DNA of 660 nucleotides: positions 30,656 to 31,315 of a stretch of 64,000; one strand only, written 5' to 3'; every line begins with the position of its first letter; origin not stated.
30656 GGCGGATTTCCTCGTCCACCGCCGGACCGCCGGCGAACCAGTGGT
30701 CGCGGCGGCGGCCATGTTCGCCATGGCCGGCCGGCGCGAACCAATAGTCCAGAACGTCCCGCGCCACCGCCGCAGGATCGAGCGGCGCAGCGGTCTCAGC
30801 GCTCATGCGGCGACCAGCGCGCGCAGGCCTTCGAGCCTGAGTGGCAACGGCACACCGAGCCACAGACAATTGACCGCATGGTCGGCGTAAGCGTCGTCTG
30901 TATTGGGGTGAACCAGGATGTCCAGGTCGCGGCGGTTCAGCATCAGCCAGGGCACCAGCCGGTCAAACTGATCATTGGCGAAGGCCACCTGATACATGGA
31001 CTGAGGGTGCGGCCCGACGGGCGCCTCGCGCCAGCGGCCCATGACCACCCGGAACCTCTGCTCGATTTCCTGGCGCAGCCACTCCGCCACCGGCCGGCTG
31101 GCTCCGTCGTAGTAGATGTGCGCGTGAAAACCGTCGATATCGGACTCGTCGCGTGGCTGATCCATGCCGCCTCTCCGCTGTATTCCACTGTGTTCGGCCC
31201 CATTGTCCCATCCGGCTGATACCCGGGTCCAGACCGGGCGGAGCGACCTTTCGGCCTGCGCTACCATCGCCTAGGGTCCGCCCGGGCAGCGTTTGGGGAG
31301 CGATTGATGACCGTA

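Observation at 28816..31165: Translationally coupled operon: DOPA-4,5-dioxygenase-family protein plus three DUF924 modules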

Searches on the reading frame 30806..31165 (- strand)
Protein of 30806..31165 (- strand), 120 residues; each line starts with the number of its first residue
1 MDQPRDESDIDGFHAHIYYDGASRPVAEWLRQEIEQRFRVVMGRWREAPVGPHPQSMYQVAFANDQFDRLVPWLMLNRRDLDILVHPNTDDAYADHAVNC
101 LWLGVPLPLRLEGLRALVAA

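Call 3: search_protein_families(library=pfam, proteins=[window:30806-31165:-], max_evalue=0.01)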
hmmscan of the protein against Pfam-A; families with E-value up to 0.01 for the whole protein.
window:30806-31165:- (120 aa): 1 family
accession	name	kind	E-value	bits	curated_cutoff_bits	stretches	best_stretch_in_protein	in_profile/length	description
PF08883.16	DOPA_dioxygen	-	2.6e-32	111.7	25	1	13-112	1-105/106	Dopa 4,5-dioxygenase family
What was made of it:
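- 30803..31165 (-): Gene A, 120 aa, PF08883 (DOPA 4,5-dioxygenase family), intact. Pfam E 2.6e-32 (call 3).
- On PF08883 DOPA 4,5-dioxygenase family (gene A): 111.7 bits against a cut-off of 25; profile positions 1-105 of 106 (call 3).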

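Call 4: search_protein_families(library=ncbifam, proteins=[window:30806-31165:-], max_evalue=0.01)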
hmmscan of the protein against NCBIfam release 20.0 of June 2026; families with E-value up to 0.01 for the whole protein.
window:30806-31165:- (120 aa): 0 families

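Call 9: search_solved_structures(query=window:30806-31165:-, max_evalue=0.01)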
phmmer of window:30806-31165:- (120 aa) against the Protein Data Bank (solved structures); distinct sequences matched with E-value up to 0.01: 2.
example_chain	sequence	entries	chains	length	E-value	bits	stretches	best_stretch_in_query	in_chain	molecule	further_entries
2peb_A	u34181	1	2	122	2.9e-43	150.1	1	5-117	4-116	putative dioxygenase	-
2nyh_A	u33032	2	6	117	5.3e-28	100.8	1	5-111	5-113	Putative dioxygenase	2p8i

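Call 12: find_homologous_proteins(query=window:30806-31165:-, max_evalue=0.00001)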
Query window:30806-31165:- (120 aa): 2008 proteins with E <= 0.00001 among 2028 candidates; the best 120 are listed.
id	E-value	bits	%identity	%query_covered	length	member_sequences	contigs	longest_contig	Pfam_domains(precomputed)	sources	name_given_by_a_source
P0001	4.1e-66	239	91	100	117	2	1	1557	PF08883.17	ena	-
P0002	5.5e-56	206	80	95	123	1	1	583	PF08883.17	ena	-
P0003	2.1e-46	175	68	95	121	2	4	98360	PF08883.17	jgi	jgi:aromatic ring-cleaving dioxygenase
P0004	4.8e-46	174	68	93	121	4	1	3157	PF08883.17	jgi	jgi:aromatic ring-cleaving dioxygenase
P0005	6.1e-46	173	69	96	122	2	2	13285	PF08883.17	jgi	-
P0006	6.5e-46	173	69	95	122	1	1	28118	PF08883.17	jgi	jgi:aromatic ring-cleaving dioxygenase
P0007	1.8e-45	172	71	88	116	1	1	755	PF08883.17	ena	-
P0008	2.1e-45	172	67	97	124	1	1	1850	PF08883.17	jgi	jgi:aromatic ring-cleaving dioxygenase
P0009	4.7e-45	171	64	100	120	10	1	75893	PF08883.17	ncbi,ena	-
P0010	6.8e-45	170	65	92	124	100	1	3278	PF08883.17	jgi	jgi:DOPA 4,5-dioxygenase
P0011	8.7e-45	170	64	98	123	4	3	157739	PF08883.17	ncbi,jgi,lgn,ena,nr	ncbi:MAG TPA: DOPA 4,5-dioxygenase family protein [Candidatus Binataceae bacterium]|nr:DOPA 4,5-diox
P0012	1.1e-44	169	66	100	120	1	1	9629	PF08883.17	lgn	-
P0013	1.2e-44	169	69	88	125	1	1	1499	PF08883.17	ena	-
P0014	1.4e-44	169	66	92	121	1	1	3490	PF08883.17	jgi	jgi:aromatic ring-cleaving dioxygenase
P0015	1.4e-44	169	67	92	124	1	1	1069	PF08883.17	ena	-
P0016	1.4e-44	169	64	100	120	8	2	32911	PF08883.17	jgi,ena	jgi:DOPA 4,5-dioxygenase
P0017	1.6e-44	169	65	95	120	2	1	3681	PF08883.17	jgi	jgi:DOPA 4,5-dioxygenase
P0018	3.0e-44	168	71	92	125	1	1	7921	PF08883.17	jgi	jgi:DOPA 4,5-dioxygenase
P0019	4.0e-44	168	64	83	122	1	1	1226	PF08883.17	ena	-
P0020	4.0e-44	168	63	99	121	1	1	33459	PF08883.17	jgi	jgi:DOPA 4,5-dioxygenase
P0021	4.0e-44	168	65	93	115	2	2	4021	PF08883.17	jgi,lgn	-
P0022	4.6e-44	167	66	98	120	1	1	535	PF08883.17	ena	-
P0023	4.8e-44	167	65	92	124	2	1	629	PF08883.17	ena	-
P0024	4.8e-44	167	67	100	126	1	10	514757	PF08883.17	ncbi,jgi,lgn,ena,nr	ncbi:MAG TPA: DOPA 4,5-dioxygenase family protein [Candidatus Binataceae bacterium]|jgi:DOPA 4,5-dio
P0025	5.0e-44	167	65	98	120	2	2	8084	PF08883.17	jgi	jgi:aromatic ring-cleaving dioxygenase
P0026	5.2e-44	167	65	96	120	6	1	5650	PF08883.17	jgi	-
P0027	5.9e-44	167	64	98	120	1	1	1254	PF08883.17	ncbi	-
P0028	6.2e-44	167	65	92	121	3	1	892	PF08883.17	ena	-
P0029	6.9e-44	167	68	92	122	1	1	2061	PF08883.17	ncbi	-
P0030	7.5e-44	167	66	96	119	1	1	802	PF08883.17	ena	-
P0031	8.0e-44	167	65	100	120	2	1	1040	PF08883.17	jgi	jgi:aromatic ring-cleaving dioxygenase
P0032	8.0e-44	167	66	96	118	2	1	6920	PF08883.17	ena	-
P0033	8.2e-44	167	69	83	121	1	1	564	PF08883.17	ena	-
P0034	8.2e-44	167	64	98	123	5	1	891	PF08883.17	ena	-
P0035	8.5e-44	167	65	100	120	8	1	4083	PF08883.17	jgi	jgi:DOPA 4,5-dioxygenase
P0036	1.5e-43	166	65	96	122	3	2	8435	PF08883.17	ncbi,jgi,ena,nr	ncbi:MAG TPA: DOPA 4,5-dioxygenase family protein [Stellaceae bacterium]|nr:DOPA 4,5-dioxygenase fam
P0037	1.5e-43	166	67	96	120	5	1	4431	PF08883.17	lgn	-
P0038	1.7e-43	166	64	100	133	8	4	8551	PF08883.17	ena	-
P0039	1.8e-43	165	65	98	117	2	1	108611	PF08883.17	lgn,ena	-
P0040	1.9e-43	165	64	100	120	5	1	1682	PF08883.17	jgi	jgi:DOPA 4,5-dioxygenase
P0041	1.9e-43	165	68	90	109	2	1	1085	PF08883.17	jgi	-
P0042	2.0e-43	165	64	92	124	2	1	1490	PF08883.17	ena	-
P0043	2.1e-43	165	65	100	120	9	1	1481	PF08883.17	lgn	-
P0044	2.5e-43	165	63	100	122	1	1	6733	PF08883.17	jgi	jgi:aromatic ring-cleaving dioxygenase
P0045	2.6e-43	165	67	93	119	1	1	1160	PF08883.17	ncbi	-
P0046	2.7e-43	165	65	98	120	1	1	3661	PF08883.17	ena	-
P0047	2.9e-43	165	64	95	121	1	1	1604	PF08883.17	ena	-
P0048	3.0e-43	165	66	93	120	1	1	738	PF08883.17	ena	-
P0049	3.3e-43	165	70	92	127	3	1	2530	PF08883.17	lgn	-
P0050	3.3e-43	165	63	98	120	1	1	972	PF08883.17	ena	-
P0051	3.4e-43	165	64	96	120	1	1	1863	PF08883.17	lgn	-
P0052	3.4e-43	165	64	92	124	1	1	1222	PF08883.17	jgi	jgi:aromatic ring-cleaving dioxygenase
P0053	3.6e-43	164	66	92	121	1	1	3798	PF08883.17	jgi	jgi:aromatic ring-cleaving dioxygenase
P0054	4.1e-43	164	65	99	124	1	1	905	PF08883.17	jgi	-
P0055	4.2e-43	164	64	100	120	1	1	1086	PF08883.17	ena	-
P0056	4.3e-43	164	66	91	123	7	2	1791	PF08883.17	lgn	-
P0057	4.4e-43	164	66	92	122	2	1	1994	PF08883.17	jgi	jgi:DOPA 4,5-dioxygenase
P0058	4.7e-43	164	65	100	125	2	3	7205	PF08883.17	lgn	-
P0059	4.8e-43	164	65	99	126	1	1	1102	PF08883.17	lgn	-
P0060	4.9e-43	164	66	92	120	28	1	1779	PF08883.17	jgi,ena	-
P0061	5.2e-43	164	65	92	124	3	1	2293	PF08883.17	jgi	-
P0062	5.3e-43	164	63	92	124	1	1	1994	PF08883.17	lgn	-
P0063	6.0e-43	164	62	99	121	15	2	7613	PF08883.17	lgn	-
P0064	6.1e-43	164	67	90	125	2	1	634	PF08883.17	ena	-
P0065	6.4e-43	164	68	92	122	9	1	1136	PF08883.17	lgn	-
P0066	6.6e-43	164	63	100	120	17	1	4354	PF08883.17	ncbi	-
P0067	6.7e-43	164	66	92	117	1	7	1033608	PF08883.17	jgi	jgi:aromatic ring-cleaving dioxygenase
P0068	6.8e-43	164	66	92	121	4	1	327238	PF08883.17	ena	-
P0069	6.9e-43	164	66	92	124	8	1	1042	PF08883.17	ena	-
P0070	7.2e-43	164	67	96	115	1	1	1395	PF08883.17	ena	-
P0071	7.3e-43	163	65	92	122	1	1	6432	PF08883.17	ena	-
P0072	7.7e-43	163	66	92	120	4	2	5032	PF08883.17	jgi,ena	-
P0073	8.4e-43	163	65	92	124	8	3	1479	PF08883.17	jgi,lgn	jgi:DOPA 4,5-dioxygenase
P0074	8.4e-43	163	66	92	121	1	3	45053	PF08883.17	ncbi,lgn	ncbi:MAG: DOPA 4,5-dioxygenase family protein [Alphaproteobacteria bacterium]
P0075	8.6e-43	163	67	91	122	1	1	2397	PF08883.17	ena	-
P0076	8.9e-43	163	63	93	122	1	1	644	PF08883.17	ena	-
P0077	8.9e-43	163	65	96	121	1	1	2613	PF08883.17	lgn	-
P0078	9.1e-43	163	63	92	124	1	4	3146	PF08883.17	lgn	-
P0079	9.4e-43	163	63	100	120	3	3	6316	PF08883.17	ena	-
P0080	1.1e-42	163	65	92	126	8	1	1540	PF08883.17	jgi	jgi:DOPA 4,5-dioxygenase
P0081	1.2e-42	163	63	92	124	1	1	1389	PF08883.17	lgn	-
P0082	1.3e-42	163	61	88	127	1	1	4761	PF08883.17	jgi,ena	jgi:aromatic ring-cleaving dioxygenase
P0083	1.4e-42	163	64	98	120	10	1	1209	PF08883.17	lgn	-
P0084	1.4e-42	163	65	94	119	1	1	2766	PF08883.17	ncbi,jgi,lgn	ncbi:MAG: DOPA 4,5-dioxygenase family protein [Candidatus Binataceae bacterium]|jgi:DOPA 4,5-dioxyge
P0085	1.5e-42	162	64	98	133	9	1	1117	PF08883.17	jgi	jgi:DOPA 4,5-dioxygenase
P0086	1.5e-42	162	64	100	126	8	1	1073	PF08883.17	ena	-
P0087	1.6e-42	162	65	92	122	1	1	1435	PF08883.17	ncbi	-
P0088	1.6e-42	162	64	92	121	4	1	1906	PF08883.17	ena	-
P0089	1.6e-42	162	66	92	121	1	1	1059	PF08883.17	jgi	jgi:aromatic ring-cleaving dioxygenase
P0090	1.7e-42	162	63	93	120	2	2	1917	PF08883.17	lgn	-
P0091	1.9e-42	162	64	92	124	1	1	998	PF08883.17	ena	-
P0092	2.0e-42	162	66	92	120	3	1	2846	PF08883.17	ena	-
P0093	2.0e-42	162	64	92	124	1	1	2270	PF08883.17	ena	-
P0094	2.1e-42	162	64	92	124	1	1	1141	PF08883.17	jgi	-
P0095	2.2e-42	162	65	96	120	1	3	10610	PF08883.17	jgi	-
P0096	2.5e-42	162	64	98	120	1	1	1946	PF08883.17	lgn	-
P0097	2.7e-42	162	64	92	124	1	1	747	PF08883.17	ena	-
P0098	2.7e-42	162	64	92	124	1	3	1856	PF08883.17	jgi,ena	jgi:DOPA 4,5-dioxygenase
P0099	2.7e-42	162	64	92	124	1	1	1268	PF08883.17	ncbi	-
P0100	2.8e-42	162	66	92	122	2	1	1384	PF08883.17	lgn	-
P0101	2.9e-42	162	65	93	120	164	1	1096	PF08883.17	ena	-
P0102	2.9e-42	162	63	92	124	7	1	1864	PF08883.17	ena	-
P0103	3.6e-42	161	63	92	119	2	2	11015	PF08883.17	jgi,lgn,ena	-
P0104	3.6e-42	161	63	96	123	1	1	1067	PF08883.17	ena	-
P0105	3.8e-42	161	63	92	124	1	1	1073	PF08883.17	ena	-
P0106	4.2e-42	161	64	98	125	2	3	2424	PF08883.17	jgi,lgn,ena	-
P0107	4.3e-42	161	64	100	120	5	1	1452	PF08883.17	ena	-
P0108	4.3e-42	161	66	93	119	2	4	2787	PF08883.17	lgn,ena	-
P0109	4.3e-42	161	63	92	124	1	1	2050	PF08883.17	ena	-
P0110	4.3e-42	161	63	92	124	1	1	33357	PF08883.17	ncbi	ncbi:MAG TPA: DOPA 4,5-dioxygenase family protein [Stellaceae bacterium]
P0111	4.5e-42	161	63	92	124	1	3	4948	PF08883.17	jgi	jgi:DOPA 4,5-dioxygenase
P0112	4.6e-42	161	63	93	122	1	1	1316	PF08883.17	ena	-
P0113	4.7e-42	161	65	92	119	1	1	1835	PF08883.17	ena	-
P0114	4.9e-42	161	66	83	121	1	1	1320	PF08883.17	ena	-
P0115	5.1e-42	161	64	93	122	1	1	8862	PF08883.17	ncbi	-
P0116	5.2e-42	161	65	92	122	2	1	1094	PF08883.17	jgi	jgi:DOPA 4,5-dioxygenase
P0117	5.3e-42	161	63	92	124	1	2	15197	PF08883.17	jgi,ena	jgi:DOPA 4,5-dioxygenase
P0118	5.9e-42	161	67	92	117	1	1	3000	PF08883.17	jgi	jgi:aromatic ring-cleaving dioxygenase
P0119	5.9e-42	161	64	99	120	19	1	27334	PF08883.17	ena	-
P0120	6.0e-42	161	63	92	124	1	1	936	PF08883.17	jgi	jgi:aromatic ring-cleaving dioxygenase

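Call 16: find_related_loci(query=A1, collection=genome_contigs, flank=6000)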
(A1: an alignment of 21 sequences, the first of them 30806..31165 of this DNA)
Query A1 (120 aa) in genome_contigs; peptide patterns used: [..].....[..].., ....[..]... (x = any residue, [..] = any of these).
600 stretches matched a pattern (row limit reached: there are more); 597 encode a relative of the query (tblastn E <= 1e-3); the best 80 are kept; 80 distinct loci.
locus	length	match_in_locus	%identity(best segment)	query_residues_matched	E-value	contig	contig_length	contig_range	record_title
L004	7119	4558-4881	65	8-115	2e-46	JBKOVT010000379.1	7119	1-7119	MAG: Pseudomonadota bacterium isolate GM_EKS_MAG_00037 GM_EKS_000000893003, whole genome shotgun sequence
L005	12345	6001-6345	65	6-120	1e-46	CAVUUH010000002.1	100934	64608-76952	MAG: uncultured delta proteobacterium isolate MFD00964.bin.2.3 genome assembly, contig: contig_108012, whole genome shot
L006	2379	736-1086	63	1-117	1e-45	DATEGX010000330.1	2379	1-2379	MAG TPA_asm: Candidatus Binataceae bacterium isolate SMAG_U8796 k141_590098, whole genome shotgun sequence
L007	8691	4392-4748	61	1-119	1e-45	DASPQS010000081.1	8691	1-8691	MAG TPA_asm: Candidatus Binataceae bacterium isolate SMAG_U12205 k141_477921, whole genome shotgun sequence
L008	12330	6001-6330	63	6-115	3e-45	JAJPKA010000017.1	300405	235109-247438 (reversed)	MAG: Proteobacteria bacterium isolate Centralia_MAG_59 k107_1026591, whole genome shotgun sequence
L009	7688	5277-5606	66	6-115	4e-45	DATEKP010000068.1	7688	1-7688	MAG TPA_asm: Stellaceae bacterium isolate SMAG_U8893 k141_1473778, whole genome shotgun sequence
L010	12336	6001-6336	67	6-117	6e-45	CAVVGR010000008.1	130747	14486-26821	MAG: uncultured delta proteobacterium isolate MFD01716.bin.2.12 genome assembly, contig: contig_50910, whole genome shot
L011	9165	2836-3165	65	6-115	2e-44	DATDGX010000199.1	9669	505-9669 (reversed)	MAG TPA_asm: Candidatus Binataceae bacterium isolate SMAG_U263 k141_388470, whole genome shotgun sequence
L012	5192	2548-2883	63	6-117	2e-44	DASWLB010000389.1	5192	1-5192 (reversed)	MAG TPA_asm: Alphaproteobacteria bacterium isolate SMAG_U2937 k141_3188080, whole genome shotgun sequence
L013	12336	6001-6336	65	6-117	1e-44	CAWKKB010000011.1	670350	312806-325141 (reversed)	MAG: uncultured delta proteobacterium isolate MFD00731.bin.2.133 genome assembly, contig: contig_704, whole genome shotg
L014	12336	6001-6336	63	6-117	2e-44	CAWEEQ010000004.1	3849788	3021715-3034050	MAG: uncultured delta proteobacterium isolate MFD01138.bin.1.15 genome assembly, contig: contig_9436, whole genome shotg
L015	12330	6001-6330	65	6-115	1e-44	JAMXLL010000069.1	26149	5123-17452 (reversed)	MAG: Candidatus Binataceae bacterium isolate Bin.006_Pasture k127_262120, whole genome shotgun sequence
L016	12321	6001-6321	64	6-112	3e-44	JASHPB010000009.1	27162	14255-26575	MAG: Candidatus Binataceae bacterium isolate JOPF038 JOPF_NEAR_contig_26139, whole genome shotgun sequence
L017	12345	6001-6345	63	6-120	5e-44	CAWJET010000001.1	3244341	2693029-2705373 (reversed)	MAG: uncultured delta proteobacterium isolate MFD09222.bin.1.22 genome assembly, contig: contig_37878, whole genome shot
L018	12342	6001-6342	63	6-119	6e-44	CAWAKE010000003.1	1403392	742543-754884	MAG: uncultured delta proteobacterium isolate MFD02416.bin.1.126 genome assembly, contig: contig_52086, whole genome sho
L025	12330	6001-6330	64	7-116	6e-43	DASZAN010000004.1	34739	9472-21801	MAG TPA_asm: Stellaceae bacterium isolate SMAG_U6389 k141_355013, whole genome shotgun sequence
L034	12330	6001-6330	65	7-115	2e-42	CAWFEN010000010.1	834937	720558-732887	MAG: uncultured Alphaproteobacteria bacterium isolate MFD04463.bin.1.296 genome assembly, contig: contig_6335, whole gen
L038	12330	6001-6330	62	6-115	1e-41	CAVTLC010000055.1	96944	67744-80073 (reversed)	MAG: uncultured Alphaproteobacteria bacterium isolate MFD06714.bin.3.94 genome assembly, contig: contig_9693, whole geno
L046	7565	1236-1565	59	6-115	5e-41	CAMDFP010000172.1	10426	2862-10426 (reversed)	MAG: Asaia bogorensis isolate MoH-23oct19-153 genome assembly, contig: MoH-23oct19-C9703, whole genome shotgun sequence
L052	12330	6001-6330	60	6-115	2e-40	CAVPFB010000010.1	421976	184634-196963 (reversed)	MAG: uncultured Alphaproteobacteria bacterium isolate MFD10071.bin.2.44 genome assembly, contig: contig_57348, whole gen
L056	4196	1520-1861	59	2-115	3e-40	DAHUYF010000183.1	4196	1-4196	MAG TPA_asm: Rhodospirillales bacterium isolate clean1664 k141_313731, whole genome shotgun sequence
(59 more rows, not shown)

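Call 22: find_encoding_contigs(protein=P0001, flank=8000, max_places=6)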
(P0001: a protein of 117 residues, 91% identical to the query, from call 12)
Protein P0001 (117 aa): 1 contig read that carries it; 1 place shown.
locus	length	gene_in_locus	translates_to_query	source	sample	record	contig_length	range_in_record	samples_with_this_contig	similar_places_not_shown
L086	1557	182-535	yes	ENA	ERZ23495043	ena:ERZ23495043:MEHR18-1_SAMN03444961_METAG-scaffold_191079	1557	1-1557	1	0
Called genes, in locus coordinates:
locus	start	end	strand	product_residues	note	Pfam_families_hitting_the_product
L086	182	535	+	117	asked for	PF08883:DOPA_dioxygen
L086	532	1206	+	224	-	PF06041:DUF924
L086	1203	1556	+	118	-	?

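Call 63: search_protein_families(library=pfam, proteins=[L034:1722-4349:+, L038:6780-7478:-, L025:2265-3647:+, L005:4006-5583:+, L046:3711-4814:-, L052:3231-3809:+, L056:1933-4194:-, L034:6543-8507:-], max_evalue=0.00001)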
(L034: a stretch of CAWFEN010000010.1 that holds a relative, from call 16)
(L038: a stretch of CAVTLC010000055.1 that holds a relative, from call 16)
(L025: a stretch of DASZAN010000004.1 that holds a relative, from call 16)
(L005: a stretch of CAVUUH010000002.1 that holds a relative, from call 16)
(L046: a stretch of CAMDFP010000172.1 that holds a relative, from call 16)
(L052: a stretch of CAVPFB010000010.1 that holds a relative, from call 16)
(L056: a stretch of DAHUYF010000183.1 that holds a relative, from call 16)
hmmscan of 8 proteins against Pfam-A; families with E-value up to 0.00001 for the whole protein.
L034:1722-4349:+ (876 aa): 1 family
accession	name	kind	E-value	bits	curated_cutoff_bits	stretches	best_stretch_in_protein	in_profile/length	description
PF03971.19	IDH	-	0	1253.8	25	1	139-873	2-733/734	Monomeric isocitrate dehydrogenase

L038:6780-7478:- (233 aa): 2 families
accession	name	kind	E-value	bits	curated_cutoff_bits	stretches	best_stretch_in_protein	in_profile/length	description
PF05951.18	Peptidase_M15_2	-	1.2e-51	174.9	27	1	81-227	5-153/153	Bacterial protein of unknown function (DUF882)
PF08291.16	Peptidase_M15_3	-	2.2e-12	47.5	23.2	1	132-220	27-108/108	Peptidase M15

L025:2265-3647:+ (461 aa): 3 families
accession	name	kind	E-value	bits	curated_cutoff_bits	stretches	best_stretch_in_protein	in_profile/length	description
PF13561.12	adh_short_C2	-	1.1e-56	192.5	27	1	226-457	1-234/236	Enoyl-(Acyl carrier protein) reductase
PF00106.31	adh_short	-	1.5e-46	158.8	26.6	1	220-407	1-187/195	short chain dehydrogenase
PF08659.16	KR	-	1.3e-11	45.2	22.6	1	223-383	4-163/180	KR domain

L005:4006-5583:+ (526 aa): 1 family
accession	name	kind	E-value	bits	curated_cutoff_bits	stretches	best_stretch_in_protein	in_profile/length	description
PF01425.27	Amidase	-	1.2e-105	354.5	27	1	34-457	3-445/445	Amidase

L046:3711-4814:- (368 aa): 1 family
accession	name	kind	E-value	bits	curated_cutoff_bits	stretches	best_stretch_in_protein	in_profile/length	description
PF00296.26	Bac_luciferase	-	9.5e-48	163.6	27.9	1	10-330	1-309/314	Luciferase-like monooxygenase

L052:3231-3809:+ (193 aa): 0 families

L056:1933-4194:- (754 aa): 0 families

L034:6543-8507:- (655 aa): 0 families

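Call 69: find_encoding_contigs(protein=P0003, flank=5000, max_places=3)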
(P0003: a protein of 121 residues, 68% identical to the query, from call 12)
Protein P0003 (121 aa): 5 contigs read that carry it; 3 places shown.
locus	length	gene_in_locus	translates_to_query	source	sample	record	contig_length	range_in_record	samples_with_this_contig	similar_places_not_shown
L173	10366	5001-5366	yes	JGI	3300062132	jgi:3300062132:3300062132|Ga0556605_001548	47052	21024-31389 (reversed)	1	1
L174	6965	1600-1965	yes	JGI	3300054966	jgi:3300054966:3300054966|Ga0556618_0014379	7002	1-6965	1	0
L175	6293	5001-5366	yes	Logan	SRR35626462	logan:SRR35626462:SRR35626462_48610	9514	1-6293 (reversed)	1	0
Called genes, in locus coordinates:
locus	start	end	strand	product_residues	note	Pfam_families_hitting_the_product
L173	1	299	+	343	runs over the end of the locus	PF00389:2-Hacid_dh, PF02826:2-Hacid_dh_C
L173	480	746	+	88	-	-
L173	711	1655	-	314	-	PF00135:COesterase (weak), PF20434:BD-FAE, PF07859:Abhydrolase_3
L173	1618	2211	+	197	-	PF00034:Cytochrom_C (weak), PF13442:Cytochrome_CBB3 (faint)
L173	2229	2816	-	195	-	-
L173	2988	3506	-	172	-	PF13577:SnoaL_4, PF00866:Ring_hydroxyl_B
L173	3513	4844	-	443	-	PF00355:Rieske, PF00848:Ring_hydroxyl_A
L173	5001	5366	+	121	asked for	PF08883:DOPA_dioxygen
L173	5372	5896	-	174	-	PF06052:3-HAO, PF07883:Cupin_2 (weak)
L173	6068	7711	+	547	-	PF00501:AMP-binding, PF13193:AMP-binding_C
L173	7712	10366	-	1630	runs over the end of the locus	PF02219:MTHFR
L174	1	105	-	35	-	?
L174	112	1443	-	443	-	PF00355:Rieske, PF00848:Ring_hydroxyl_A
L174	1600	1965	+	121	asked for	PF08883:DOPA_dioxygen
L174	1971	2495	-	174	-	PF06052:3-HAO, PF07883:Cupin_2 (weak)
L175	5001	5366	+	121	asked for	PF08883:DOPA_dioxygen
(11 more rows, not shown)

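Call 70: search_solved_structures(query=window:30806-31165:-, max_evalue=0.01, show_alignments=2)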
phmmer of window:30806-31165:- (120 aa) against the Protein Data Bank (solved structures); distinct sequences matched with E-value up to 0.01: 2.
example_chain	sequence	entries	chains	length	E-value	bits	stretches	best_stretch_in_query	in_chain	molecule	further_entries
2peb_A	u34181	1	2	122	2.9e-43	150.1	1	5-117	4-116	putative dioxygenase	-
2nyh_A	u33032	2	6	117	5.3e-28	100.8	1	5-111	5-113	Putative dioxygenase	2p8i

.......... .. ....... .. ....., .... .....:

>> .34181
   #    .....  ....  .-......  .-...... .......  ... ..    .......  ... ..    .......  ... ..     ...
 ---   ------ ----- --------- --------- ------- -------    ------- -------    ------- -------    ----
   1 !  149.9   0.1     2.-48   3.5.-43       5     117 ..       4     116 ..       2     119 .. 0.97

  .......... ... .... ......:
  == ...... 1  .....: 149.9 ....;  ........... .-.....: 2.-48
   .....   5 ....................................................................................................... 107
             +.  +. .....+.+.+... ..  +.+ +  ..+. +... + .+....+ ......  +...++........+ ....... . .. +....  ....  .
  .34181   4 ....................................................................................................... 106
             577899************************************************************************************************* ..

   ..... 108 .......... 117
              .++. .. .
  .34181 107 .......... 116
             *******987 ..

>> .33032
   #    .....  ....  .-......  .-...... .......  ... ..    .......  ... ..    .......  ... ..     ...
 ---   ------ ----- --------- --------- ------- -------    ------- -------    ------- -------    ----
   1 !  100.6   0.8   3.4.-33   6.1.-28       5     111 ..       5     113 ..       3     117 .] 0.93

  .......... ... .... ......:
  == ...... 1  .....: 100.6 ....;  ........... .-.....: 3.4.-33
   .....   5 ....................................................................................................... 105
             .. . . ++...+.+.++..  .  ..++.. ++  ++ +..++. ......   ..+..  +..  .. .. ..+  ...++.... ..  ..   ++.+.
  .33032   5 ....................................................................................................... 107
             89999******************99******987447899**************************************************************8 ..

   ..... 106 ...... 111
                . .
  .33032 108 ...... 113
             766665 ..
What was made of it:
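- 30803..31165 (-): PDB sequence matches: 2peb 2.9e-43, 2nyh/2p8i 5.3e-28 (calls 9, 70).
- On PF08883 DOPA 4,5-dioxygenase family (gene A): They align with 2PEB and 2NYH (call 70).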
